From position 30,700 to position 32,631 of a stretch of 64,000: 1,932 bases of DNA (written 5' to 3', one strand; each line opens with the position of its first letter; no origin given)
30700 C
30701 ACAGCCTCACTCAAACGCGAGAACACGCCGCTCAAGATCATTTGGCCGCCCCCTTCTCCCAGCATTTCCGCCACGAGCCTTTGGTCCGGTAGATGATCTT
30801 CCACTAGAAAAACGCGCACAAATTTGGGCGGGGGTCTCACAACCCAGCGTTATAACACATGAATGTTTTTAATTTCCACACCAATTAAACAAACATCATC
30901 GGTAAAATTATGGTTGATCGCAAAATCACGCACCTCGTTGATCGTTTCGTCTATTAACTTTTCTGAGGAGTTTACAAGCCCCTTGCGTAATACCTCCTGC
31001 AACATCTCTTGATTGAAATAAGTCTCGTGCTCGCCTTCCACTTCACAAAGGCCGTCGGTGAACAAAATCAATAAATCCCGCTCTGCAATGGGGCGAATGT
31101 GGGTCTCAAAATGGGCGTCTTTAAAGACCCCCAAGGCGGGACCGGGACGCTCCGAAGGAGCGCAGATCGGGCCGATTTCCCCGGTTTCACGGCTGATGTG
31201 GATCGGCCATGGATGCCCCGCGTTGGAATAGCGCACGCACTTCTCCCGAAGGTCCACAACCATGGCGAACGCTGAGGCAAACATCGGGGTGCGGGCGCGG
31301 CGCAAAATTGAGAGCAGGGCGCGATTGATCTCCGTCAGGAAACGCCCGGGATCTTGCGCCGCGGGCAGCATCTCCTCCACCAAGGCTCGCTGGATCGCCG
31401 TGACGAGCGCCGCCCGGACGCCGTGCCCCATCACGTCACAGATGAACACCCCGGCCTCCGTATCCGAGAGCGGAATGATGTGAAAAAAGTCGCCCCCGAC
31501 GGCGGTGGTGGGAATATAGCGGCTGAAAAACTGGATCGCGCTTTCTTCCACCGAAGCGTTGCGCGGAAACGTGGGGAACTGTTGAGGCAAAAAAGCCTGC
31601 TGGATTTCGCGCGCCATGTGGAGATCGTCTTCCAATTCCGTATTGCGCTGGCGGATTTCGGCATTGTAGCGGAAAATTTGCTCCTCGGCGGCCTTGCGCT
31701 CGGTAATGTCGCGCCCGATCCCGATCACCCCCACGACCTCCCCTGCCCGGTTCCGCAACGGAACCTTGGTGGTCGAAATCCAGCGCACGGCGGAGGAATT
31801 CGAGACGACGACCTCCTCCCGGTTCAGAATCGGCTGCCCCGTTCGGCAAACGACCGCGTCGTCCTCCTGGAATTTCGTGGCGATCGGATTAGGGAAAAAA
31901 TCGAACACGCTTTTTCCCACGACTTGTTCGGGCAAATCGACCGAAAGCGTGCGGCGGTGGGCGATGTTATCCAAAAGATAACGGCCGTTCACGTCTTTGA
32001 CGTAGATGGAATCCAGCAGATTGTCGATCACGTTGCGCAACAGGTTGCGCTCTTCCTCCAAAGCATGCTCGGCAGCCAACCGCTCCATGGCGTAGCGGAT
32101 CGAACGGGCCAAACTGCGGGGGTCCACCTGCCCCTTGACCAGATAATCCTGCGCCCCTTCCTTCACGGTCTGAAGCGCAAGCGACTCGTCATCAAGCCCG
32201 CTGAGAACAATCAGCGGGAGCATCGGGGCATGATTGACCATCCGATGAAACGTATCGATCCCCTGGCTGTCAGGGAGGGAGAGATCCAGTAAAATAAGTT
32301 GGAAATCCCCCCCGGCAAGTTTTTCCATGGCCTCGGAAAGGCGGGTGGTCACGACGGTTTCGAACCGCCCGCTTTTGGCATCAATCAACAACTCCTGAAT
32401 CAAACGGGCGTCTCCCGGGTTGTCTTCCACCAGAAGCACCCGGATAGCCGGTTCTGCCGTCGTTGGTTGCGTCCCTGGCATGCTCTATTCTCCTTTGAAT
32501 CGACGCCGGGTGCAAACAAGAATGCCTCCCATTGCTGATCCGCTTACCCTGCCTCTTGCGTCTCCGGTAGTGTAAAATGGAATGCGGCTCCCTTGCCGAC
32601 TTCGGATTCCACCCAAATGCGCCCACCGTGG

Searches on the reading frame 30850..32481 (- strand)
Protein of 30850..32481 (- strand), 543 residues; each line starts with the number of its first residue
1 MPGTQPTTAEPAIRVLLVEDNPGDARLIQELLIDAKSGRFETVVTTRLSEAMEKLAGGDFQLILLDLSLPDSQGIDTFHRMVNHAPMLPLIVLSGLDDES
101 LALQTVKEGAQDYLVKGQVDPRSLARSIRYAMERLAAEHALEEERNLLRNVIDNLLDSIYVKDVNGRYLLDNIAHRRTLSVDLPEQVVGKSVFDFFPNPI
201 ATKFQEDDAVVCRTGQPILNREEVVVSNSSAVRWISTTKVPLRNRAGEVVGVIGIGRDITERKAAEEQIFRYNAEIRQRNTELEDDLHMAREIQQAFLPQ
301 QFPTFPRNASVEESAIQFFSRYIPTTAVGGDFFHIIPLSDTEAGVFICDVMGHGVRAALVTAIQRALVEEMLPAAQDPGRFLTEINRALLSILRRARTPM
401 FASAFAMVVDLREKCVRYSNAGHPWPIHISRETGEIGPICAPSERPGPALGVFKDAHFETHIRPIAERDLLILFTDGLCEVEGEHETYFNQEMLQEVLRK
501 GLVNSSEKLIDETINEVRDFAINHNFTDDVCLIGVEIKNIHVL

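Call 3: search_protein_families(library=pfam, proteins=[window:30850-32481:-], max_evalue=0.01)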
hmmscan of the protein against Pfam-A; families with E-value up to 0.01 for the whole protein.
window:30850-32481:- (543 aa): 5 families
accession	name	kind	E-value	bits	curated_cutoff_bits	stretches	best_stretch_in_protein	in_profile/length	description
PF07228.17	SpoIIE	-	1.7e-40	139.5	25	1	340-537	2-191/192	Stage II sporulation protein E (SpoIIE)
PF08448.16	PAS_4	-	1.6e-19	70.6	23.1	1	153-263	2-109/110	PAS fold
PF00072.30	Response_reg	-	7.6e-18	65.1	30.2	1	15-125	1-107/111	Response regulator receiver domain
PF00989.32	PAS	-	1.4e-10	41.6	22.6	1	147-259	2-113/113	PAS fold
PF13426.13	PAS_9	-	1.1e-07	32.5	27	1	157-261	2-103/103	PAS domain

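Call 56: search_protein_families(library=ncbifam, proteins=[window:30850-32481:-], max_evalue=0.00001)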
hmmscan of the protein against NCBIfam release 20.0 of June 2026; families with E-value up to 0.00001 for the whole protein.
window:30850-32481:- (543 aa): 61 families (the best 25 are shown)
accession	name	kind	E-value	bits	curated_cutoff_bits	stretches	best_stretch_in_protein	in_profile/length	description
NF045505.1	RR_RssB_Pseudo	equivalog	6.5e-24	84.7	700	2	270-487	132-347/394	two-component system response regulator RssB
NF008302.0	PRK11091.1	equivalog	4.5e-21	74.7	838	1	132-269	141-276/779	aerobic respiration two-component sensor histidine kinase ArcB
TIGR00229.1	sensory_box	domain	6.4e-13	48.9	22.9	1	142-268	1-125/126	PAS domain S-box protein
NF008296.0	PRK11083.1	equivalog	1.4e-12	47.5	273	1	14-143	5-129/228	two-component system response regulator CreB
NF006900.1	PRK09390.1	equivalog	4.9e-12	45.8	255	1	17-155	9-143/203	response regulator FixJ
NF045991.1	RespRegCtrARhodob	equivalog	7.4e-12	45.5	350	1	13-126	1-111/224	response regulator transcription factor CtrA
NF038263.1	prot_phos_SiaA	equivalog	5.3e-11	41.8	700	1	271-535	399-655/658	biofilm regulation protein phosphatase SiaA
NF007928.2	PRK10643.1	equivalog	1e-10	41.6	330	1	14-120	2-105/216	two-component system response regulator PmrA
TIGR02865.1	spore_II_E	equivalog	1.5e-10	39.8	490.8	1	327-533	565-759/764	stage II sporulation protein E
TIGR02154.1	PhoB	equivalog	2.3e-10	40.2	296.2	1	14-138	4-126/226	phosphate regulon transcriptional regulator PhoB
NF052574.1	HisKinEspCMyxo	equivalog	3.4e-10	38.7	1200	1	6-127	659-778/785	serine histidine kinase EspC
NF007005.1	PRK09468.1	equivalog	3.5e-10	39.7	331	1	14-138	5-125/237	osmolarity response regulator transcription factor OmpR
NF007820.0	PRK10529.1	equivalog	6.7e-10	38.8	325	1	14-141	3-125/225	two-component system response regulator KdpE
NF047466.1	hybrid_RR_LvrB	exception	8.8e-10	38.3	500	1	13-136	4-124/377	hybrid histidine kinase/response regulator LvrB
NF041946.1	LuxO_transreg_Vib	equivalog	1.1e-09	37.6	800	1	42-117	23-98/463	quorum-sensing sigma-54 dependent transcriptional regulator LuxO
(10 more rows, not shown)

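Call 57: search_solved_structures(query=window:30850-32481:-, max_evalue=0.00001, show_alignments=1)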
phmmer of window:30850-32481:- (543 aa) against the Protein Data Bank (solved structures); distinct sequences matched with E-value up to 0.00001: 48.
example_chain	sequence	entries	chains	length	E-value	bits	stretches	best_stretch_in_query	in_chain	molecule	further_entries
3eq2_A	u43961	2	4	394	1.1e-22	83.7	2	271-481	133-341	Probable two-component response regulator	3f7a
6oap_A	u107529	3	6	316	1.3e-12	50.5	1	15-143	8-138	Dual sensor histidine kinase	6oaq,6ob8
3es2_A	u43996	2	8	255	2.1e-12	49.8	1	280-481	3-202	Probable two-component response regulator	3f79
6k4e_A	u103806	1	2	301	1.9e-09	40.1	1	264-533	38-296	Putative serine phosphatase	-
3w9s_A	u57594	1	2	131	2.1e-08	36.6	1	14-119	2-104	OmpR family response regulator in two-component regulatory system with BasS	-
6zxm_A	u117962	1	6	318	4.2e-08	35.6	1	14-163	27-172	Putative GGDEF/response regulator receiver domain protein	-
6zxc_A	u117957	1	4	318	4.4e-08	35.5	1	14-163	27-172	Putative GGDEF/response regulator receiver domain protein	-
6zxb_A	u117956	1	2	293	5.9e-08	35.1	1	14-163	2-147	Putative GGDEF/response regulator receiver domain protein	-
9rhz_C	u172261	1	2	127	5.9e-08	35.1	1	14-117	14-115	Chemotaxis protein CheY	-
4qpj_C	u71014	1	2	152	7.1e-08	34.9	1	11-118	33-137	Cell cycle response regulator CtrA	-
8jo2_H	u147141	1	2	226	1e-07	34.3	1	14-118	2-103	DNA-binding transcriptional regulator BasR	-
4s04_A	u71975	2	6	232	1.1e-07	34.3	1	14-118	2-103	DNA-binding transcriptional regulator BasR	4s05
4iga_A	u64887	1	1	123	1.1e-07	34.2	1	14-117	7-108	Chemotaxis protein CheY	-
1tmy_A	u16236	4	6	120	1.3e-07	34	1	14-118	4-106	CHEY PROTEIN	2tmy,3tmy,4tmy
1u0s_Y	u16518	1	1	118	1.4e-07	33.9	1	14-117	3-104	Chemotaxis protein cheY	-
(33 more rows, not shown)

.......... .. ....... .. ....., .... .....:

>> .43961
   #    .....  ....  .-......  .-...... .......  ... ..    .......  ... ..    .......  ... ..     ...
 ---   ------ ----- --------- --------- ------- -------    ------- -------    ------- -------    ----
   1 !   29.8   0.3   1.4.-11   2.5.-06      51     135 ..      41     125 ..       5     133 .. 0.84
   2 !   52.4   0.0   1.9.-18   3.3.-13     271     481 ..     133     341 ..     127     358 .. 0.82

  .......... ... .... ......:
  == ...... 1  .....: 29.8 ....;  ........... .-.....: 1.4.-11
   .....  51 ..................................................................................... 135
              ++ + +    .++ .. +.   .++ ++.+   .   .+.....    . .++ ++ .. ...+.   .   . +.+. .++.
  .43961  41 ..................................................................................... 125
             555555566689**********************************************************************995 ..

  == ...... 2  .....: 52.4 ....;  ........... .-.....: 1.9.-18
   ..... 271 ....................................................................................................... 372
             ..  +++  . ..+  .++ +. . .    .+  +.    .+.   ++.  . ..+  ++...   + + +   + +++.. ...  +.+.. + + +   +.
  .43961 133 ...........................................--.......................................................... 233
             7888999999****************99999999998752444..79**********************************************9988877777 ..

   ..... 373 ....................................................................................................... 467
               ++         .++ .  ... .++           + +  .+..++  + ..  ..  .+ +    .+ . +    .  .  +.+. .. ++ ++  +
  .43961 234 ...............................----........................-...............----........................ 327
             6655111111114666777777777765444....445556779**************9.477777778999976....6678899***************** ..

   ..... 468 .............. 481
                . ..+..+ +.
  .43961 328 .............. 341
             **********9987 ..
